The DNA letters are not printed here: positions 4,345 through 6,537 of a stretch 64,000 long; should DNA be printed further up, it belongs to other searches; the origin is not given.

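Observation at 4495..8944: Uncharacterised two-gene cassette between narG and a decapitated protease gene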

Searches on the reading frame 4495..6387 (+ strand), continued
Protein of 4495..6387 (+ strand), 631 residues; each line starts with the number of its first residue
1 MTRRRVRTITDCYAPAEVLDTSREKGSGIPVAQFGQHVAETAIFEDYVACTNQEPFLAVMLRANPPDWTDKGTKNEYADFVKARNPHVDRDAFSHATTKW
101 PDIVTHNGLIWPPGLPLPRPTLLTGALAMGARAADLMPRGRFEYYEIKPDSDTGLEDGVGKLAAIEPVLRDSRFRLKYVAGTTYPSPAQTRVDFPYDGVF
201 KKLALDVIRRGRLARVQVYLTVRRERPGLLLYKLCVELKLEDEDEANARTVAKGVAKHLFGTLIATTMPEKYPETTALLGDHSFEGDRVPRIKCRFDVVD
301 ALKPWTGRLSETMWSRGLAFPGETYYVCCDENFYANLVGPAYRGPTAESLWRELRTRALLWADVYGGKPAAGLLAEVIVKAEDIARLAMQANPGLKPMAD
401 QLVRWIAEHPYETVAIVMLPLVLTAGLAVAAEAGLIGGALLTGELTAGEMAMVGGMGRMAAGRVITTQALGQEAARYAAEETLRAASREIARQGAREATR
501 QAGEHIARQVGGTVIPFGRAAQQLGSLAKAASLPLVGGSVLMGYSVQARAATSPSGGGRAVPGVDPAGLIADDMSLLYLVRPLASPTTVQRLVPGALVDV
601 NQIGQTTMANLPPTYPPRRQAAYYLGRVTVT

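Call 86: search_protein_families(library=pfam, proteins=[P0183, P0193, P0198, P0201, P0209, P0229, P0176, P0184, P0220, P0263], max_evalue=0.01)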
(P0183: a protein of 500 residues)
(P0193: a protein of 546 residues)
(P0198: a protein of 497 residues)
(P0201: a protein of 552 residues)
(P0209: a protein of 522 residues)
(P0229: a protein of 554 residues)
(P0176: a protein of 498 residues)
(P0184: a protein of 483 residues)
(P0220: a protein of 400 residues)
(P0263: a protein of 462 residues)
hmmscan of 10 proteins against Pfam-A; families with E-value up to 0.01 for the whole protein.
P0183 (500 aa): 0 families

P0193 (546 aa): 0 families

P0198 (497 aa): 0 families

P0201 (552 aa): 0 families

P0209 (522 aa): 0 families

P0229 (554 aa): 0 families

P0176 (498 aa): 0 families

P0184 (483 aa): 0 families

P0220 (400 aa): 0 families

P0263 (462 aa): 0 families
